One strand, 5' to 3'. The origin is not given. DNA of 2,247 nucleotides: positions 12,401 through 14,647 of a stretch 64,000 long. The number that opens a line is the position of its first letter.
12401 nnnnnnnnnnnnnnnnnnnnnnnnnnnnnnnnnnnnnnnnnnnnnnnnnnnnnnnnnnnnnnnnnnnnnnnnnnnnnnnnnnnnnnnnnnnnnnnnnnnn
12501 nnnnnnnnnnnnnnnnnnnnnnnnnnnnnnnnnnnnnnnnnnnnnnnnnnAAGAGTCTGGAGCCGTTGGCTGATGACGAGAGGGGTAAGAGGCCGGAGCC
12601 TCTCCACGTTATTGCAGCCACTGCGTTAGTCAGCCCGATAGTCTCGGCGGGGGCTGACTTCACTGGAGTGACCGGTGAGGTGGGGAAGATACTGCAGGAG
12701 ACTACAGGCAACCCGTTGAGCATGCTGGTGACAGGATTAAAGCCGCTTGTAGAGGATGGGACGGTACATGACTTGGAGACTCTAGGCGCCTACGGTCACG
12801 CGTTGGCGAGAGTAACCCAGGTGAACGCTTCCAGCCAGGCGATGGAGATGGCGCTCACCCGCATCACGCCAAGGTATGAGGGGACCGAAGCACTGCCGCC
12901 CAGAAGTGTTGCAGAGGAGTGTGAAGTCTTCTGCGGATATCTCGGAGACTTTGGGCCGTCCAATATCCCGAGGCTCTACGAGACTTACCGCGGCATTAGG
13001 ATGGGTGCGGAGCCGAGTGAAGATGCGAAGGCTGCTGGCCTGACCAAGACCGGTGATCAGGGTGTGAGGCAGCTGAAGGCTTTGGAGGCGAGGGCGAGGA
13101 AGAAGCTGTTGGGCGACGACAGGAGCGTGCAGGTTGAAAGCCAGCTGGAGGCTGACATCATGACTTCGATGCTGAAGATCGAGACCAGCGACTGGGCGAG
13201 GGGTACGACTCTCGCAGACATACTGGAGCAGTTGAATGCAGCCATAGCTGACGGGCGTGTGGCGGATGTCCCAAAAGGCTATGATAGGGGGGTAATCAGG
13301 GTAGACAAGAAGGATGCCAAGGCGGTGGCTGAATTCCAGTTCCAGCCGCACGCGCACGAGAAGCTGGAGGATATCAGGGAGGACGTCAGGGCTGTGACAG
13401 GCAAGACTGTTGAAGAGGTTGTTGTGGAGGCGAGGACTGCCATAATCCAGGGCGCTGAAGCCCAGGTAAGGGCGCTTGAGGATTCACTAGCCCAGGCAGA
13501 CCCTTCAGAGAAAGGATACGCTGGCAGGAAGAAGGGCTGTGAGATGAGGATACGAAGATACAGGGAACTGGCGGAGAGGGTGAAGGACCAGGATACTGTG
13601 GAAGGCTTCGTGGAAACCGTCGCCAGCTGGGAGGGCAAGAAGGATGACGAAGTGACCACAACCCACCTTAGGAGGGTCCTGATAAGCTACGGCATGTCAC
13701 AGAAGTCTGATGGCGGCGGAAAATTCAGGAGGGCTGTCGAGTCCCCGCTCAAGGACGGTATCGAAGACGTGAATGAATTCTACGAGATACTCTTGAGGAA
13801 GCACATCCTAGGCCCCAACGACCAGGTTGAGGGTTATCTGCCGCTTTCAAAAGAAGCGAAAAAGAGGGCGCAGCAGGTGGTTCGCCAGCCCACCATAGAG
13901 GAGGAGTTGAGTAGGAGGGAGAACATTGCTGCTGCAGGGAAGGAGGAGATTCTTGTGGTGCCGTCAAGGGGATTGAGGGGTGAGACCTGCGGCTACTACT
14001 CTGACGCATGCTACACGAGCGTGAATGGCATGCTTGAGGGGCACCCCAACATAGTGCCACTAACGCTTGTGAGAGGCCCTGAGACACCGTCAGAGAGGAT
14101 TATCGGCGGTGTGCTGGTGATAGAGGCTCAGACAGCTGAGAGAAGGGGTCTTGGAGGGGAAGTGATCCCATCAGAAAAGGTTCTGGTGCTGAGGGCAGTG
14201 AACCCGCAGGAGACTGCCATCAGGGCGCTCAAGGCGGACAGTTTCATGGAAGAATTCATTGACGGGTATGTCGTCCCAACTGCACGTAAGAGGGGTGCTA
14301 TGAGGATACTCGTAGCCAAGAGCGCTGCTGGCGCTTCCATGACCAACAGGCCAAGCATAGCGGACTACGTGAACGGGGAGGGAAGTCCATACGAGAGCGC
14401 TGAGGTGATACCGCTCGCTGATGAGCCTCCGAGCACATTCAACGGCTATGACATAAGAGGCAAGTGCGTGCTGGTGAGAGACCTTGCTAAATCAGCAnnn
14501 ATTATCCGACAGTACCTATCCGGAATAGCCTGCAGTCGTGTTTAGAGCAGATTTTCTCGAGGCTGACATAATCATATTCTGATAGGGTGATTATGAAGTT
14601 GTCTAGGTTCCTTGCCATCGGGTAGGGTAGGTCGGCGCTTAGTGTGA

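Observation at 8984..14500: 1838-aa cytoplasmic orphan giant protein with no recognisable domains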

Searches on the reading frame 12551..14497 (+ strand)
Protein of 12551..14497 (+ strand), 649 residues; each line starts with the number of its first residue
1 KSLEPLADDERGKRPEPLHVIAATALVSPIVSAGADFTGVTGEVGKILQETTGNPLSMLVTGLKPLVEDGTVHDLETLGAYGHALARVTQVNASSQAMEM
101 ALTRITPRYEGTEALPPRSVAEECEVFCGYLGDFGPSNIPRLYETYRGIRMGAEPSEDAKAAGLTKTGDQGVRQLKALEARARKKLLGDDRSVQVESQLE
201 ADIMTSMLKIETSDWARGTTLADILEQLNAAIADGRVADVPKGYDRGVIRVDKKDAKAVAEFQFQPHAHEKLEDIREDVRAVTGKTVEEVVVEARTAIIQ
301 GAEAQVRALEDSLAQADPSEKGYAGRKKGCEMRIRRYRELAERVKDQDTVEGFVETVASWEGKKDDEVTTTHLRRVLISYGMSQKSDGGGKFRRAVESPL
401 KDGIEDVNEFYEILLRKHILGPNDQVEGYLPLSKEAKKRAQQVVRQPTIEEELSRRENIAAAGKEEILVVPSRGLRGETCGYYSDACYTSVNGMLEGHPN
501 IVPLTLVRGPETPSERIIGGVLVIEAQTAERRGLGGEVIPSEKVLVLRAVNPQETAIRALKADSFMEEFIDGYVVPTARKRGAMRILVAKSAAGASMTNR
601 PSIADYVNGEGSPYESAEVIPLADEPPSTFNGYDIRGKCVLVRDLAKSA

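Call 46: predict_structure(protein=window:12551-14497:+)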
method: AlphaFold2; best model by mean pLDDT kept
length: 649 residues; sequences in the alignment: 1
mean_pLDDT: 40.9   pTM: 0.28
mean pLDDT of the five models: 40.9, 36.8, 36.0, 33.9, 30.0
residues with pLDDT >= 90: 10; 70-90: 54; 50-70: 52; < 50: 533
segments of 3 or more residues with pLDDT < 50: 1-152, 157-159, 161-163, 177-218, 232-272, 362-649
pLDDT, mean of each block of 10 residues (from residue 1): 36 38 37 33 39 40 38 38 38 35 33 32 32 31 38 50 57 51 38 28 30 44 52 43 38 39 40 54 67 76 82 90 84 83 78 66 44 45 35 35 31 31 30 35 34 38 29 30 30 33 31 32 30 28 27 28 27 27 30 33 36 33 31 29 24
secondary structure, 60 per line:
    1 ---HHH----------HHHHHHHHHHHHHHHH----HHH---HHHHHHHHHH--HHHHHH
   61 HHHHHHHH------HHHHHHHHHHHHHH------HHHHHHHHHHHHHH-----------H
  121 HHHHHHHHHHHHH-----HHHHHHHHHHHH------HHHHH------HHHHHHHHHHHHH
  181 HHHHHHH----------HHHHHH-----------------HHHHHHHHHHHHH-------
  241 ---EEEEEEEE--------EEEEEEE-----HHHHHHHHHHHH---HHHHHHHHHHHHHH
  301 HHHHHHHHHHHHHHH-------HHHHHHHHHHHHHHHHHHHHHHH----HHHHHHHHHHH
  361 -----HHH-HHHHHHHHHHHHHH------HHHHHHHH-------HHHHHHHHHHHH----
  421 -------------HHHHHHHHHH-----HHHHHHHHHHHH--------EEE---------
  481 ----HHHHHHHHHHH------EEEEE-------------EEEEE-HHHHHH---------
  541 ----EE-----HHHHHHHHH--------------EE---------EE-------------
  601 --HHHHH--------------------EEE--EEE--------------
elements in order: H17-32 H43-52 H55-68 H75-88 H95-108 H120-133 H139-150 H157-161 H168-187 H198-203 H221-233 E244-251 E260-266 H272-283 H287-315 H323-345 H350-360 H370-383 H390-397 H405-416 H434-443 H449-460 E469-471 H485-495 E502-506 E520-524 H526-531 H552-560 H603-607 E628-630 E633-635
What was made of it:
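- Tried and rejected: Single-sequence AF2 of aa 1190-1838 had pLDDT 41 and was unusable (call 46).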

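Call 48: search_solved_structures(query=A2, max_evalue=10, show_alignments=3)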
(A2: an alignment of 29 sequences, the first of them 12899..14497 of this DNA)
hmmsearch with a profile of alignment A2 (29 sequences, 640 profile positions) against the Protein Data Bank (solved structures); distinct sequences matched with E-value up to 10: 16.
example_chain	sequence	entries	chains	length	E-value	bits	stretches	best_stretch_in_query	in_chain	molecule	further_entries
4xa3_A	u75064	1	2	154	0.0052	19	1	283-390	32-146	Gp7-MYH7(1361-1425)-Eb1 chimera protein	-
8k83_A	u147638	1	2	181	0.087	14.9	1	315-403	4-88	De novo design protein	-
8qbf_A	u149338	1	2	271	0.33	13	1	282-359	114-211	Sphingolipid long chain base-responsive protein PIL1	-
7fcr_A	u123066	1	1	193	0.39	12.8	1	300-395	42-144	Apolipoprotein E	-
7fcs_A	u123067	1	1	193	0.68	12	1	299-395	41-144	Apolipoprotein E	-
6cfe_A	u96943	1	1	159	0.69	11.9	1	291-400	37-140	Mutant of Apolipoprotein E3 (APO-E3)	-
9hac_B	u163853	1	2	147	0.81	11.7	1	318-409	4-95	BBF-14_binder4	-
2lxy_A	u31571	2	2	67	1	11.4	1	320-375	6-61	2-mercaptophenol-alpha3C | 4-mercaptophenol-alpha3C protein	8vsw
6brs_A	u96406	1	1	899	2.3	10.2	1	313-422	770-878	Putative zinc protease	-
6b03_A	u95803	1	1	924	2.4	10.2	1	313-422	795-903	Putative zinc protease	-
6b05_A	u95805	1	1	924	2.4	10.1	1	313-422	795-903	Putative zinc protease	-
3jqh_A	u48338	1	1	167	2.7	10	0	306-407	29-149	C-type lectin domain family 4 member M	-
2kc3_A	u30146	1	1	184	7.1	8.6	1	300-394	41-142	Apolipoprotein E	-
1h7i_A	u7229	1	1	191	8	8.4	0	300-392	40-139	APOLIPOPROTEIN E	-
1nfn_A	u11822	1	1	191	8.3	8.4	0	300-394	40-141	APOLIPOPROTEIN E3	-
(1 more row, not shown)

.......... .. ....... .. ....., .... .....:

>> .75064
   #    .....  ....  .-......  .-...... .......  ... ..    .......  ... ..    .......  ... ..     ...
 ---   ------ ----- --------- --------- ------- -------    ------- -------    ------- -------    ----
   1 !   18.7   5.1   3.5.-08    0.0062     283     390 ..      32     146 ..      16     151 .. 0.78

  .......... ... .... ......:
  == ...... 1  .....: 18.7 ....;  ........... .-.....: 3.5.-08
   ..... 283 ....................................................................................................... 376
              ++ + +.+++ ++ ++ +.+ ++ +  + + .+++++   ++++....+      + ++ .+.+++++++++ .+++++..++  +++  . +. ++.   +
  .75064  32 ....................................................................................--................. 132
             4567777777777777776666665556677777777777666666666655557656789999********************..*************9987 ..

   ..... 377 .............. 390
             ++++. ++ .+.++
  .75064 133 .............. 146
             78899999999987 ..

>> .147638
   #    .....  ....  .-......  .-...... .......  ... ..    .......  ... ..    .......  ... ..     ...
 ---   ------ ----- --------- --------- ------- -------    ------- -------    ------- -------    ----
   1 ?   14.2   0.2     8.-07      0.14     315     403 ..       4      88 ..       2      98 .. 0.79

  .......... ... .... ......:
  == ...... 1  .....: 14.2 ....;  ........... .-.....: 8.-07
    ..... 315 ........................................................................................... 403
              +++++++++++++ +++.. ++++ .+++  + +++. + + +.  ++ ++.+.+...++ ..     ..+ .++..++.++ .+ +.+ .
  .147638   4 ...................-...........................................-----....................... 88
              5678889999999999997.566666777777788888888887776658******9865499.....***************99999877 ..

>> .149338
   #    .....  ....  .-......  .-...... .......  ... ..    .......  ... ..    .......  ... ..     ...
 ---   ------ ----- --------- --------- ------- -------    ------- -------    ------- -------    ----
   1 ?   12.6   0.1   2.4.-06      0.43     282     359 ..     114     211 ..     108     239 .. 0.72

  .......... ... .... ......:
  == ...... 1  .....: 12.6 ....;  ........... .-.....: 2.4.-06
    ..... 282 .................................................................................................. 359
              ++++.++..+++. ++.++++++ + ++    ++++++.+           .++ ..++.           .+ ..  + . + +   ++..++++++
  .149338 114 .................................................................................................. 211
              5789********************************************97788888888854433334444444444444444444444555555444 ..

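Call 58: predict_structure(alignment_id=A2)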
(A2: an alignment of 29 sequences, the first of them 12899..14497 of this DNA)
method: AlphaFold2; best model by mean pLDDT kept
length: 533 residues; sequences in the alignment: 29
mean_pLDDT: 92.1   pTM: 0.87
mean pLDDT of the five models: 92.1, 91.5, 90.9, 90.3, 89.7
residues with pLDDT >= 90: 418; 70-90: 99; 50-70: 15; < 50: 1
segments of 3 or more residues with pLDDT < 50: none
pLDDT, mean of each block of 10 residues (from residue 1): 86 88 84 95 95 96 93 87 92 88 92 97 97 97 92 91 95 98 98 97 95 97 97 96 92 97 91 84 76 89 77 88 94 91 94 97 94 91 97 90 97 94 97 93 95 98 98 72 89 89 95 90 94 65
secondary structure, 60 per line:
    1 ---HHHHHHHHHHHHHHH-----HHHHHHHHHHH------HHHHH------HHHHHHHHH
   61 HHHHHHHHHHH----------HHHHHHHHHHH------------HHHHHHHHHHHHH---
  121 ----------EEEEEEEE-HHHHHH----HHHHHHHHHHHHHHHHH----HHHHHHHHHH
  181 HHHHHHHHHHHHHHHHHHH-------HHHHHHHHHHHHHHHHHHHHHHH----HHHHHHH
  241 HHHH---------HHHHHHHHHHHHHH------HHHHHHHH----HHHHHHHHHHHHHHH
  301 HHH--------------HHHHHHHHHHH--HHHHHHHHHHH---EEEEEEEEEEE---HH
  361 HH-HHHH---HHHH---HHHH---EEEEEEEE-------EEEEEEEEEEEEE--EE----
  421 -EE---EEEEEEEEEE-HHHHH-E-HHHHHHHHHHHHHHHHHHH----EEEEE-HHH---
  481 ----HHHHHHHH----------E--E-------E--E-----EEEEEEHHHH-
elements in order: H4-18 H24-34 H41-45 H52-71 H82-92 H105-117 E131-138 H140-145 H150-166 H171-199 H207-229 H234-244 H254-267 H274-281 H286-303 H318-328 H331-341 E345-355 H359-362 H364-367 H371-374 H378-381 E385-392 E400-412 E427-436 H438-442 H446-464 E469-473 H485-492 E523-528 H529-532
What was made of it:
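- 14192..14206 (+): aa 1737-1741, RAVNP (family R-[GA]-x-N-P), at the b4-a3 junction where GNATs carry the pyrophosphate-binding P-loop. An atypical version of Q/R-x-x-G-x-G/A. Position taken from the model (call 58).
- On GNAT superfamily: AF2 model (pLDDT 92): E345-355, short helices 359-381, E385-392, E400-412, E427-436, H446-464, E469-473, H485-492, E523-528 (call 58; model numbering + 1305).
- Checked: The last ~190 aa (1647-1838) form a separate alpha/beta domain in a confident model (call 58).
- Fold: AF2 with a 29-sequence alignment gives pLDDT 92.1 and pTM 0.87 with GNAT strand/helix order (call 58). The module is kept as a rigid two-domain unit (pTM 0.87, call 58). A confident fold (call 58).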

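Call 60: fold_search(model_id=the predicted structure, library=pdb)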
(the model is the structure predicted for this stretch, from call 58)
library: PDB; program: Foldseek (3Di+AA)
matches with E <= 10: 318; with E <= 0.001: 0
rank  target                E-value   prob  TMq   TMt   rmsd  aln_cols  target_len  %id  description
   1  4pk2_A                4.2e-02  0.90  0.17  0.38   6.4       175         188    8  tubulin acetyltransferase complex with bisubstrate analog (released 2014-08-13)
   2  5zgn_C                5.6e-02  0.97  0.17  0.48   5.7       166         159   13  The crystal structure of KacTA-DNA complex (released 2019-04-03)
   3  7chd_B                6.2e-02  0.98  0.18  0.46   5.1       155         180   12  AtaT complexed with acetyl-methionyl-tRNAfMet (released 2020-11-04)
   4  6gtq_A                6.5e-02  0.97  0.18  0.48   5.4       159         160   11  Structure of the AtaT Y144F mutant toxin bound to the C-terminus of the antitoxin AtaR (released 2019-03-06)
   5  7chd_C                7.5e-02  0.98  0.18  0.46   4.9       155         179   12  AtaT complexed with acetyl-methionyl-tRNAfMet (released 2020-11-04)
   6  5xun_A                8.7e-02  0.97  0.18  0.47   5.8       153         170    9  Crystal structure of Y145F mutant of KacT (released 2017-07-19)
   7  4ks9_A                9.6e-02  0.47  0.16  0.21  16.3       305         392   10  Crystal Structure of Malonyl-CoA decarboxylase (Rmet_2797) from Cupriavidus metallidurans, Northeast Structural Genomi (released 2013-06-19)
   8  4u9z                  1.0e-01  0.75  0.14  0.31   5.9       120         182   11  Structure of the alpha-tubulin acetyltransferase alpha-TAT1/Mec-17 in complex with CoA (released 2015-08-12)
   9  5xun_B                1.1e-01  0.89  0.20  0.50   6.8       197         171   12  Crystal structure of Y145F mutant of KacT (released 2017-07-19)
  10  6gtr_A                1.1e-01  0.85  0.17  0.44   5.9       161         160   12  Structure of the AtaT Y144F mutant toxin bound to the C-terminus of the antitoxin AtaR and Acetyl-CoA (released 2019-03-06)
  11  4b5p_A                1.2e-01  0.75  0.17  0.38   6.1       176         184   10  Crystal structure of human alpha tubulin acetyltransferase catalytic domain Q58A variant (released 2012-10-24)
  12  6g96_B                1.4e-01  0.69  0.17  0.40   6.0       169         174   15  Crystal structure of TacT3 (tRNA acetylating toxin) from Salmonella (released 2018-05-16)
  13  6ajm_A                1.5e-01  0.85  0.21  0.52   6.0       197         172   13  Crystal structure of apo AtaTR (released 2019-01-02)
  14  4if5                  2.0e-01  0.60  0.14  0.31   5.8       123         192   10  Structure of human Mec17 (released 2014-05-28)
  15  7chd_E                2.1e-01  0.92  0.18  0.47   5.1       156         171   11  AtaT complexed with acetyl-methionyl-tRNAfMet (released 2020-11-04)
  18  7xay_A                2.6e-01  0.89  0.17  0.27   5.6       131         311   11  Crystal structure of Hat1-Hat2-Asf1-H3-H4 (released 2022-05-18)
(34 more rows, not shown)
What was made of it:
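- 13922..14497 (+): aa 1647-1838: GNAT-fold domain (b1-a1/a2-b2-b3-b4-a3-b5-a4-b6), the most widespread core of the family. Top Foldseek PDB hits are GNAT enzymes, probability 0.90-0.98, E 0.04-0.1 (call 60).
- Closest known: tRNA-acetylating GNAT toxins AtaT / KacT / TacT. Same: Highest Foldseek probabilities (0.97-0.98; 7chd, 5zgn, 6gtq, 5xun, 6g96), with 153-197 aligned columns (call 60).
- Closest known: tRNA-acetylating GNAT toxins AtaT / KacT / TacT. Different: Those toxins are ~160-180-aa stand-alone chains (call 60).
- In Foldseek against PDB, 20 of the top 21 hits are GNAT-fold proteins (αTAT1 4pk2, KacT 5zgn/5xun, AtaT 7chd/6gtq, TacT3 6g96, HAT1 7xay), with probabilities up to 0.98 (call 60). 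Malonyl-CoA decarboxylase (helical N-domain plus GNAT) is among the Foldseek hits, though poorly: 4ks9, probability 0.47, rmsd 16 (call 60). AtaT bound to acetyl-Met-tRNA is one of the best hits (call 60). The best structural neighbours include the tRNA-acetylating toxins AtaT, KacT and TacT (call 60).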

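Call 63: search_dna_similar(query=window:12899-14497:+, collection=phages, mode=protein, max_evalue=0.001)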
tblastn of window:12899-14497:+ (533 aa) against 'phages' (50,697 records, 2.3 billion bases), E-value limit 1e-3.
No match.

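Call 64: fold_search(model_id=the predicted structure, library=viral)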
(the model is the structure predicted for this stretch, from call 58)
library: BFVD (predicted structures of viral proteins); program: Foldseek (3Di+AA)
matches with E <= 10: 276; with E <= 0.001: 0
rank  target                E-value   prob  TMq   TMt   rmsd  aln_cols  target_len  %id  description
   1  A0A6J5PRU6            1.2e-01  0.15  0.13  0.08  30.5       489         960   11  Uncharacterized protein [uncultured Caudovirales phage]
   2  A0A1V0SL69            2.0e-01  0.91  0.13  0.46   5.0        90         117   12  Acetyltransferase GNAT family protein [Klosneuvirus KNV1]
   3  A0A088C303            3.0e-01  0.08  0.12  0.14  29.4       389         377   12  (no name in the UniProt tables at hand)
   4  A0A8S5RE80            3.9e-01  0.11  0.14  0.15  23.9       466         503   11  Uncharacterized protein [virus sp. ctx9V1]
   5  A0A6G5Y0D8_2          3.9e-01  0.09  0.16  0.10  19.9       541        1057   12  (no name in the UniProt tables at hand)
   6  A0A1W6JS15            4.3e-01  0.05  0.09  0.08  29.8       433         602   11  Tail length tape-measure protein 1 [Salmonella phage SE1Kor]
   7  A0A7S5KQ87            4.9e-01  0.05  0.11  0.09  21.7       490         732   13  (no name in the UniProt tables at hand)
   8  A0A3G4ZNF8            5.2e-01  0.12  0.09  0.06  14.3       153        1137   14  DUF7932 domain-containing protein [Terrestrivirus sp.]
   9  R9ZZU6                6.3e-01  0.04  0.11  0.05  25.4       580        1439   11  Uncharacterized protein [Cellulophaga phage phi46:3]
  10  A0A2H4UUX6            6.3e-01  0.04  0.08  0.07  25.7       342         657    6  Cas12f1-like TNB domain-containing protein [Bodo saltans virus]
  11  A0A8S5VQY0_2          7.7e-01  0.05  0.11  0.08  25.5       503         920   11  (no name in the UniProt tables at hand)
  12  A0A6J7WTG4            7.7e-01  0.04  0.09  0.08  23.9       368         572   10  Uncharacterized protein [uncultured Caudovirales phage]
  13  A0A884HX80            8.1e-01  0.47  0.10  0.42  17.2       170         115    9  (no name in the UniProt tables at hand)
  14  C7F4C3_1              8.1e-01  0.12  0.10  0.06  18.4       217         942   16  (no name in the UniProt tables at hand)
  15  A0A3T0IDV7            8.9e-01  0.07  0.12  0.08  23.0       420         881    9  (no name in the UniProt tables at hand)
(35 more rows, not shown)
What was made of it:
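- Closest known: GNAT. Same: Nearly all the best structural neighbours are GNATs (calls 60, 64).
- A Klosneuvirus GNAT protein scores probability 0.91 (call 64).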

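Call 65: search_dna_similar(query=window:12899-14497:+, collection=plasmids, mode=protein, max_evalue=0.001)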
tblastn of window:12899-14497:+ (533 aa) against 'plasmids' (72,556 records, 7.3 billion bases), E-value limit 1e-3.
No match.

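Call 75: search_protein_families(library=pfam, alignment_id=A2, max_evalue=10)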
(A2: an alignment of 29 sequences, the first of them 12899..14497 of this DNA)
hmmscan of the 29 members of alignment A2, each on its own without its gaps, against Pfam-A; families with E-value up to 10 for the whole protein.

A. member 1, window:12899-14497:+ (533 aa): 2 families
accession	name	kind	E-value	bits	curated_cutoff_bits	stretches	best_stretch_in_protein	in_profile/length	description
PF17910.6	FeoB_Cyto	-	0.0044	17.8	23.4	1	138-190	36-88/90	FeoB cytosolic helical domain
PF13128.11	DUF3954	-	0.2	11.9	23.7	1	234-255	26-47/49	Protein of unknown function (DUF3954)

B. families by the number of members that match (of 29 scanned): 61 families (the first 25 are shown)
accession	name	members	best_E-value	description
PF07527.18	Hairy_orange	1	0.00016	Hairy Orange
PF05483.17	SCP-1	1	0.0018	Synaptonemal complex protein 1 (SCP-1)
PF08281.18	Sigma70_r4_2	1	0.0032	Sigma-70, region 4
PF17648.7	Luciferase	1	0.0041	Luciferase domain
PF17910.6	FeoB_Cyto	1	0.0044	FeoB cytosolic helical domain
PF07955.17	DUF1687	1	0.0065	Protein of unknown function (DUF1687)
PF19598.4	DUF6103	1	0.0084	Family of unknown function (DUF6103)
PF07541.17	EIF_2_alpha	1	0.014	Eukaryotic translation initiation factor 2 alpha subunit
PF08008.17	Viral_cys_rich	1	0.016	Viral cysteine rich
PF16227.11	DUF4886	1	0.019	Domain of unknown function (DUF4886)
PF14357.11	DUF4404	1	0.021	Domain of unknown function (DUF4404)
PF05965.19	FYRC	1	0.022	F/Y rich C-terminus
PF05931.16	AgrD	1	0.029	Staphylococcal AgrD protein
PF22114.2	NUP120_helical_2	1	0.03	Nucleoporin NUP120, helical domain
PF22526.2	DUF7000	1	0.031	Domain of unknown function (DUF7000)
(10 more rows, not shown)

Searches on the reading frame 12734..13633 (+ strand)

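Call 21: search_protein_families(library=pfam, proteins=[window:12734-13633:+], max_evalue=10)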
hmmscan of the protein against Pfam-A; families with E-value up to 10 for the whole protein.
window:12734-13633:+ (300 aa): 2 families
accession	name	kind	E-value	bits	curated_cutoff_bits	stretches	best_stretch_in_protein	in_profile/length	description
PF17910.6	FeoB_Cyto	-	0.01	16.6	23.4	1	193-245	36-88/90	FeoB cytosolic helical domain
PF19795.4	DUF6279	-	0.17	12.2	27.7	1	208-263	50-106/195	Family of unknown function (DUF6279)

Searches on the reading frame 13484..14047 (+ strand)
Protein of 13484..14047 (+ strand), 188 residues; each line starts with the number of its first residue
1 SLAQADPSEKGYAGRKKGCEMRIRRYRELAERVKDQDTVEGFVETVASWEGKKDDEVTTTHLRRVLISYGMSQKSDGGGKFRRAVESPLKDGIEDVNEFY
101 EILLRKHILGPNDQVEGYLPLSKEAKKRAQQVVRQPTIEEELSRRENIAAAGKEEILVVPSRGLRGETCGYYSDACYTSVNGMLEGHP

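Call 21: search_protein_families(library=pfam, proteins=[window:13484-14047:+], max_evalue=10)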
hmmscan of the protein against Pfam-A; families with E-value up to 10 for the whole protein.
window:13484-14047:+ (188 aa): 1 family
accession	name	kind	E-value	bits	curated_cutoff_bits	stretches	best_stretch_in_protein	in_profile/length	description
PF13128.11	DUF3954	-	0.057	13.7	23.7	1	39-60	26-47/49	Protein of unknown function (DUF3954)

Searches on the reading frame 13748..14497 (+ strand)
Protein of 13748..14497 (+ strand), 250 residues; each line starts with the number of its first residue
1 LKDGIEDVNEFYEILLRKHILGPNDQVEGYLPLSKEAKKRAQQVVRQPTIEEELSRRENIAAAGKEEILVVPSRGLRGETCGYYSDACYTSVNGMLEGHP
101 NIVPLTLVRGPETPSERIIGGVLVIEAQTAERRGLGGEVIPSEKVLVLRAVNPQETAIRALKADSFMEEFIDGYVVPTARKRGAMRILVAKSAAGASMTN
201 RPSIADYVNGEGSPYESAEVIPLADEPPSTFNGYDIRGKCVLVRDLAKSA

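Call 21: search_protein_families(library=pfam, proteins=[window:13748-14497:+], max_evalue=10)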
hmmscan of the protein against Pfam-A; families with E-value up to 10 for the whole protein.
window:13748-14497:+ (250 aa): 0 families

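Call 36: find_homologous_proteins(query=window:13751-14497:+, max_evalue=0.1)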
Query window:13751-14497:+: 1321 candidates shared short words with the query, none scored E <= 0.1.
